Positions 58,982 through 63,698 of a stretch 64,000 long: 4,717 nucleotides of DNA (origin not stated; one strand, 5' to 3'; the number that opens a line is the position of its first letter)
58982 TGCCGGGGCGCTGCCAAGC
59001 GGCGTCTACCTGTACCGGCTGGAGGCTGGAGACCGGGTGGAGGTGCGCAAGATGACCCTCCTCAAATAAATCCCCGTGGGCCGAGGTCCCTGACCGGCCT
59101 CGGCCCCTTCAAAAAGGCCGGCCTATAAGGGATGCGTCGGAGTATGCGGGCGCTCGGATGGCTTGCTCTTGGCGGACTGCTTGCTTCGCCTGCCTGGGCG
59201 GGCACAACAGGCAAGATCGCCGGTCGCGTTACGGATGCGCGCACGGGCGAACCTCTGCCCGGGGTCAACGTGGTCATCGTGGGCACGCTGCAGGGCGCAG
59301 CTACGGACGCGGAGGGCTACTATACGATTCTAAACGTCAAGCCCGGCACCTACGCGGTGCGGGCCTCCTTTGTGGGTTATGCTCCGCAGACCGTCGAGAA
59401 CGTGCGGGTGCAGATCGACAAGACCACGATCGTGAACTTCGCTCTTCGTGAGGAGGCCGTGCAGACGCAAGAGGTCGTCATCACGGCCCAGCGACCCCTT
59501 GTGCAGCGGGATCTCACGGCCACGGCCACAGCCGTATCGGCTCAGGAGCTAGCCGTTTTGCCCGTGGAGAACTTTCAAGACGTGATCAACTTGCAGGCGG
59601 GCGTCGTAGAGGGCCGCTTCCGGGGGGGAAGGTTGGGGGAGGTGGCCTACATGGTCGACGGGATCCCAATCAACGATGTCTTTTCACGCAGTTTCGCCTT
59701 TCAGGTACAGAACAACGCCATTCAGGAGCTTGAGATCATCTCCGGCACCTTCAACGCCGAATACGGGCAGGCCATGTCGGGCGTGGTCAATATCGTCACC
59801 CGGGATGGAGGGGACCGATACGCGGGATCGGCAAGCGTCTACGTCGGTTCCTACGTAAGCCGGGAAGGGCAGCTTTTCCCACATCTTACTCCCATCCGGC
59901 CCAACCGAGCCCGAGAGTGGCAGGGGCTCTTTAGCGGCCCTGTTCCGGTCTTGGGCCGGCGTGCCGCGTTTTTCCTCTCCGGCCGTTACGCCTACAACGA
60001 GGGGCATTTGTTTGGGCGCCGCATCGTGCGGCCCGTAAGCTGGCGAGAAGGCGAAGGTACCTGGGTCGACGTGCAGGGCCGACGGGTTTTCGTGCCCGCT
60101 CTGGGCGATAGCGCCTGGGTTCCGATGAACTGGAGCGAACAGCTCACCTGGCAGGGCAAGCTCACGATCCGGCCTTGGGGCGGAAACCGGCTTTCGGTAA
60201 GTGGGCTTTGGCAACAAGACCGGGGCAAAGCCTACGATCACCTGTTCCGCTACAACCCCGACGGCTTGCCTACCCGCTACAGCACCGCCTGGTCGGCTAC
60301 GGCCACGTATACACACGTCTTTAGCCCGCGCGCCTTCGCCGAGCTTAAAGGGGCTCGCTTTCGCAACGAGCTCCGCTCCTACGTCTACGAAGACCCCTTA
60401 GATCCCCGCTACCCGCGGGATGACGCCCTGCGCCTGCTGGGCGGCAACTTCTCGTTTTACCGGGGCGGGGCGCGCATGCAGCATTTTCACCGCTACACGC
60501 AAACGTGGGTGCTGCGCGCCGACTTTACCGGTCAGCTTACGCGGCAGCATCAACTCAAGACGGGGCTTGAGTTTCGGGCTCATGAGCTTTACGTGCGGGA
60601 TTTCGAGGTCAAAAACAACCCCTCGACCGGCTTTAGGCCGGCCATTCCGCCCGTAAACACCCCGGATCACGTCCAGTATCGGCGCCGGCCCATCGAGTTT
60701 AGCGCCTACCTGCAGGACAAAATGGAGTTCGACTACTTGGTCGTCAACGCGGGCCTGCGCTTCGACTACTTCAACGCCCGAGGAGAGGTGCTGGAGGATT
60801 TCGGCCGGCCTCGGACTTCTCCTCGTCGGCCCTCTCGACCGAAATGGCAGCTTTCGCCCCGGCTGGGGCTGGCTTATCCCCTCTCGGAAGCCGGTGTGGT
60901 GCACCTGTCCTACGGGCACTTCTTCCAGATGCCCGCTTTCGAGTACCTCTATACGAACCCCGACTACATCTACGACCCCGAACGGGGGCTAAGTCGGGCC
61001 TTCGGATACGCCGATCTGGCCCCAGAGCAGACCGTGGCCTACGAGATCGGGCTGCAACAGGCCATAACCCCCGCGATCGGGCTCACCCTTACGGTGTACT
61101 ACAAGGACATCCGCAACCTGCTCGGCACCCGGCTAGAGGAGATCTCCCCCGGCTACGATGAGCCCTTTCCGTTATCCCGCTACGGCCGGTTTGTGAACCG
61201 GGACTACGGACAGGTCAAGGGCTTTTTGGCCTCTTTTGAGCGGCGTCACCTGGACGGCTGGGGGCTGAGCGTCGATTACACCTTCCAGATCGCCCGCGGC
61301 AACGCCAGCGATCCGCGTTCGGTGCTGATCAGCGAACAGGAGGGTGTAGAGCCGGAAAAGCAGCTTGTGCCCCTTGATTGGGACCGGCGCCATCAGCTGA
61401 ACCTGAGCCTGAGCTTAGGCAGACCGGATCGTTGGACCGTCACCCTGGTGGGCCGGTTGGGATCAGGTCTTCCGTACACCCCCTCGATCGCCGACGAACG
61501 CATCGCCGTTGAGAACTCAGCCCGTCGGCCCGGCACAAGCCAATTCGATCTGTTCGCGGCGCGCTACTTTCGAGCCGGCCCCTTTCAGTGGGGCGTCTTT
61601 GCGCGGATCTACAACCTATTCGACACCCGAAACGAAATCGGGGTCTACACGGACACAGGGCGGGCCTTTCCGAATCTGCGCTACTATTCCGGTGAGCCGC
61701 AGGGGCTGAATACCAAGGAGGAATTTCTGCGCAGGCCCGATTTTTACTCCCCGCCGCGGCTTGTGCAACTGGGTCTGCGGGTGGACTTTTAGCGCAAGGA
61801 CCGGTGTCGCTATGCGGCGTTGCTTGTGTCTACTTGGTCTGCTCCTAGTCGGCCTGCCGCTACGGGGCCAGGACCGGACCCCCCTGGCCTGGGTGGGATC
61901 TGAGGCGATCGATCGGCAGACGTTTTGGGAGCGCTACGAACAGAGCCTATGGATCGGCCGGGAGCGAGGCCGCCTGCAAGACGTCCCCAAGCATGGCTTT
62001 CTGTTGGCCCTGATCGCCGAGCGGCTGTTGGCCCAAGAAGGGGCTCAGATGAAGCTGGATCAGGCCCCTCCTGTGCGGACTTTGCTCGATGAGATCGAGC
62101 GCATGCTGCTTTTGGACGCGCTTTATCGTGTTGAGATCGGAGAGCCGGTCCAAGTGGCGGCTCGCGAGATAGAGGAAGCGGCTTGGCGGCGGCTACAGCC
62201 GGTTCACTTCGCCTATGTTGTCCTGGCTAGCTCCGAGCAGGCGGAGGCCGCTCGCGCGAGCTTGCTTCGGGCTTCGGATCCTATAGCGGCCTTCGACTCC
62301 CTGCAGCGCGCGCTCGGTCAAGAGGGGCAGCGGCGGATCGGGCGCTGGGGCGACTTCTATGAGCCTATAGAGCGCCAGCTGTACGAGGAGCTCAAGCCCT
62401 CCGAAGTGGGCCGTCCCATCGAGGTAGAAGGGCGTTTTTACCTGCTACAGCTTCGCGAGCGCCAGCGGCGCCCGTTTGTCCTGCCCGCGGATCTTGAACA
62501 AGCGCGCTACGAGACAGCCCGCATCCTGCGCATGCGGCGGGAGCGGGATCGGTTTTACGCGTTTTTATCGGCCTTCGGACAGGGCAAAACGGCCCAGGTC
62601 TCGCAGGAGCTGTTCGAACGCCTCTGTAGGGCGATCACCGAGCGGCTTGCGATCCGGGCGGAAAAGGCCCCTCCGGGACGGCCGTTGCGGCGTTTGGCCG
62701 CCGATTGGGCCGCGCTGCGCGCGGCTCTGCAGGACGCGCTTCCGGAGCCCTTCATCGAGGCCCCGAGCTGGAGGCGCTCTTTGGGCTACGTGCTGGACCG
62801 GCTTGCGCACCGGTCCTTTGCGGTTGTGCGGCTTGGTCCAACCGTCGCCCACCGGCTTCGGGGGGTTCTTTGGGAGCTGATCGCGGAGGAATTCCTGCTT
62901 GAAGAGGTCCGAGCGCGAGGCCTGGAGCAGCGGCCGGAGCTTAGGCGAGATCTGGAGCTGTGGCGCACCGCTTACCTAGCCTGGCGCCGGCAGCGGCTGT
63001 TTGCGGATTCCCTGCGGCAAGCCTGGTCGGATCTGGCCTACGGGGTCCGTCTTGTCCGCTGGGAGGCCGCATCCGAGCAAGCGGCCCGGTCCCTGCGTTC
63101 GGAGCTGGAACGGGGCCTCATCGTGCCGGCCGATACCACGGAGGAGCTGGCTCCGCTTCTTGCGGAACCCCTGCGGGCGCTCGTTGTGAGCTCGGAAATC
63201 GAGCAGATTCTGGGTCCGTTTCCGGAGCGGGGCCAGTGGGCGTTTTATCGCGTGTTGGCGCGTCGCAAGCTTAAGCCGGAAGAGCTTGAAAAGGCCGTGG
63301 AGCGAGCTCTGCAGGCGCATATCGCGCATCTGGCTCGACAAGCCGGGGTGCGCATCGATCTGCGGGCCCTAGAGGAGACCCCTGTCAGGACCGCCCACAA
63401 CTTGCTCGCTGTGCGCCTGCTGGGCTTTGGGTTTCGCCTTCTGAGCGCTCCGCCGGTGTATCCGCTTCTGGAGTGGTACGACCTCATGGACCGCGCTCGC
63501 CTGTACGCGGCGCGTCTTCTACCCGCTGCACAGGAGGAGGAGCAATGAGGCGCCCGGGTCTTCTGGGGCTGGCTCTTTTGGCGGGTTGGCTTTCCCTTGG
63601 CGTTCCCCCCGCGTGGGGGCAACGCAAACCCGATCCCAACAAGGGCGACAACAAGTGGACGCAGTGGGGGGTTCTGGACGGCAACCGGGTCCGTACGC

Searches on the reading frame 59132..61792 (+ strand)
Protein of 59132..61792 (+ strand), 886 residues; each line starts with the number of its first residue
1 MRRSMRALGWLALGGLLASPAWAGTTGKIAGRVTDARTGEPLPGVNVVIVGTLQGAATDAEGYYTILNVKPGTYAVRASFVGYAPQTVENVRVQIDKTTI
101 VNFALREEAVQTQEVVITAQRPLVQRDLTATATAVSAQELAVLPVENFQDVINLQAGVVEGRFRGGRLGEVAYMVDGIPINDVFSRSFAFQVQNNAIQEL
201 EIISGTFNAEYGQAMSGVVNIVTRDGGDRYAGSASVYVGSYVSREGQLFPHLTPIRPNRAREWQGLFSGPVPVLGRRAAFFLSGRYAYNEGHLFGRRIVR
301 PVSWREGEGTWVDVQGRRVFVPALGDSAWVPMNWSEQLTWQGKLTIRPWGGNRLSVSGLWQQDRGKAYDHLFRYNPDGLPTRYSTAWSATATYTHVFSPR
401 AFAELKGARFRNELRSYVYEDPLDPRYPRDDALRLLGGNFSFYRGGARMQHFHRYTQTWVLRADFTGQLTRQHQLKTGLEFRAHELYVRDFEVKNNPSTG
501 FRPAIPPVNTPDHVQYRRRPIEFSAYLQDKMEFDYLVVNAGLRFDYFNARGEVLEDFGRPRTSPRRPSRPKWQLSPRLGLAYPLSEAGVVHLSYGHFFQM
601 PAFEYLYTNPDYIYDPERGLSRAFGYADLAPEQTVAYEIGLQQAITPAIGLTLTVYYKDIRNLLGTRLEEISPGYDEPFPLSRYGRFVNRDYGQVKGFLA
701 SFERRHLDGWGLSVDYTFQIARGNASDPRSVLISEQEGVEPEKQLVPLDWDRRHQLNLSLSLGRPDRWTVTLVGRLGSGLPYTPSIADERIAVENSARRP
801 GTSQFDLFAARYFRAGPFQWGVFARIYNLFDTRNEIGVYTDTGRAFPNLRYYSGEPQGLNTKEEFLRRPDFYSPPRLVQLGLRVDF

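Call 6: search_protein_families(library=pfam, proteins=[window:59132-61792:+], max_evalue=0.1)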
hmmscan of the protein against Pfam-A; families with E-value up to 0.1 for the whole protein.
window:59132-61792:+ (886 aa): 9 families
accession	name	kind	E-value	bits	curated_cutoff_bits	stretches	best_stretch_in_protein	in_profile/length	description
PF00593.30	TonB_dep_Rec_b-barrel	-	8.4e-34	118.6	27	1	367-829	43-436/436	TonB dependent receptor-like, beta-barrel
PF13715.12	CarbopepD_reg_2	-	6.7e-23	81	32.2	1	29-117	1-88/88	CarboxypepD_reg-like domain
PF13620.12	CarboxypepD_reg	-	2.4e-22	79.5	32.3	1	29-106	2-82/82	Carboxypeptidase regulatory-like domain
PF25183.1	OMP_b-brl_4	-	2.5e-10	39.8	30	1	340-611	157-478/838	Outer membrane beta barrel domain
PF14905.12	OMP_b-brl_3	-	2.9e-10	40.2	27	1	451-665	49-244/408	Outer membrane protein beta-barrel family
PF07715.20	Plug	-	1.2e-07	32.6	23.9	1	125-218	2-107/107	TonB-dependent Receptor Plug Domain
PF17802.7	SpaA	-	0.0013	19.3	23.1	1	31-98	5-79/91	Prealbumin-like fold domain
PF14686.12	fn3_3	-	0.0052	17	24.4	1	57-98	30-72/75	Polysaccharide lyase family 4, domain II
PF17210.9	SdrD_B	-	0.051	14.2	29.7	1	43-80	25-66/112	SdrD B-like domain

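Call 7: search_protein_families(library=ncbifam, proteins=[window:59132-61792:+], max_evalue=0.1)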
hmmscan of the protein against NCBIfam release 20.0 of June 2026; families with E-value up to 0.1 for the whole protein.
window:59132-61792:+ (886 aa): 23 families
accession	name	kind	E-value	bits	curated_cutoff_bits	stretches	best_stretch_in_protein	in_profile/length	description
TIGR04056.1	OMP_RagA_SusC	subfamily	1.4e-21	76.6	368.25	1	28-159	2-125/981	SusC/RagA family TonB-linked outer membrane protein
TIGR01786.1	TonB-hemlactrns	subfamily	4.1e-21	75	323.75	2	454-728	330-594/719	TonB-dependent hemoglobin/transferrin/lactoferrin family receptor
TIGR01785.1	TonB-hemin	subfamily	2.4e-20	72.6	316.85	2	464-701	316-542/677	TonB-dependent heme/hemoglobin receptor family protein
NF052345.1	S_layer_anammox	exception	1.7e-15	55.6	1400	1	22-135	1308-1420/1596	Kustd1514 family S-layer glycoprotein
TIGR01783.1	TonB-siderophor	subfamily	1.5e-09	37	223.5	2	456-723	292-530/649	TonB-dependent siderophore receptor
NF007478.2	PRK10064.1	equivalog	5.7e-09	34.8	745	2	106-236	22-170/663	catecholate siderophore receptor CirA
NF041535.1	TonB_rec_PqqU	equivalog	2e-08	33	1200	1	172-243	78-149/676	TonB-dependent receptor PqqU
TIGR01779.1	TonB-B12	equivalog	3.8e-08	32.4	599.7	1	108-246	24-176/614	TonB-dependent vitamin B12 receptor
NF007926.1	PRK10641.1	equivalog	5.1e-08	31.9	836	2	164-240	91-170/617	TonB-dependent vitamin B12 receptor BtuB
NF010010.0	PRK13483.1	equivalog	1.2e-06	26.8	927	2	195-233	133-172/660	ligand-gated channel protein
NF010011.0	PRK13484.1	equivalog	2.7e-06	25.9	1197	1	576-727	419-564/682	IreA family TonB-dependent siderophore receptor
NF010048.1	PRK13524.1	subfamily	4.2e-06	25.5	493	1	192-239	143-191/744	FepA family TonB-dependent siderophore receptor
TIGR01782.1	TonB-Xanth-Caul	subfamily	5e-06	25.1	310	1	523-728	525-754/868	TonB-dependent receptor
NF049946.1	TonB_dep_CU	exception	2.2e-05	23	700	1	195-231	141-177/683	TonB-dependent receptor, CU motif-type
NF010012.0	PRK13486.1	equivalog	9.6e-05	20.9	924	1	189-234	122-168/696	TonB-dependent receptor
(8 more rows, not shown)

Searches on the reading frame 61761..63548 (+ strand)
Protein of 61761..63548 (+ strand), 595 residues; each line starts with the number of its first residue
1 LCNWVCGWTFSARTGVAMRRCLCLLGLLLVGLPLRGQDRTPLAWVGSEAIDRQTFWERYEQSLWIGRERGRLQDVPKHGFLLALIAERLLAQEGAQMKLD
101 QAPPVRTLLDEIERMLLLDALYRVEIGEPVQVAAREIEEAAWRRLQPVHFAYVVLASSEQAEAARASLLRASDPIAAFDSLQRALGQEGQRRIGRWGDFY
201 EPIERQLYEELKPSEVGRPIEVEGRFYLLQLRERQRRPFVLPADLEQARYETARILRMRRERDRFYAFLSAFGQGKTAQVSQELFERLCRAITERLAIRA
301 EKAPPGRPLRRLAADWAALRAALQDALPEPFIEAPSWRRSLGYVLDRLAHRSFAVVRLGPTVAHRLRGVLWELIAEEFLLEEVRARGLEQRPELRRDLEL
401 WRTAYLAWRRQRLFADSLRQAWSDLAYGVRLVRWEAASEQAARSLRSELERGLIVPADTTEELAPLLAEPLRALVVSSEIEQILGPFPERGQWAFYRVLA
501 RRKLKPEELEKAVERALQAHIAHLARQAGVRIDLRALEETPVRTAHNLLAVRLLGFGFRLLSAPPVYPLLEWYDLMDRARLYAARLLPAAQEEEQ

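Call 6: search_protein_families(library=pfam, proteins=[window:61761-63548:+], max_evalue=0.1)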
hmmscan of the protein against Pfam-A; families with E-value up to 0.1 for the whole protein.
window:61761-63548:+ (595 aa): 2 families
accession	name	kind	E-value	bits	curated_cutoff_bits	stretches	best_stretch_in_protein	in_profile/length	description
PF13145.12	Rotamase_2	-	0.00025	22.3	27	0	154-235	28-109/121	PPIC-type PPIASE domain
PF13624.11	SurA_N_3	-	0.017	15.4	27.2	0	35-99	34-106/162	SurA-like N-terminal domain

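Call 7: search_protein_families(library=ncbifam, proteins=[window:61761-63548:+], max_evalue=0.1)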
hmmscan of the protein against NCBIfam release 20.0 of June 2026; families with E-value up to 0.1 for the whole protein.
window:61761-63548:+ (595 aa): 1 family
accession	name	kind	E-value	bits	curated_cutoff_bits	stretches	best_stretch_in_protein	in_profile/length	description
TIGR02925.1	cis_trans_EpsD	equivalog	0.098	12.3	108.9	0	81-139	66-124/232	EpsD family peptidyl-prolyl cis-trans isomerase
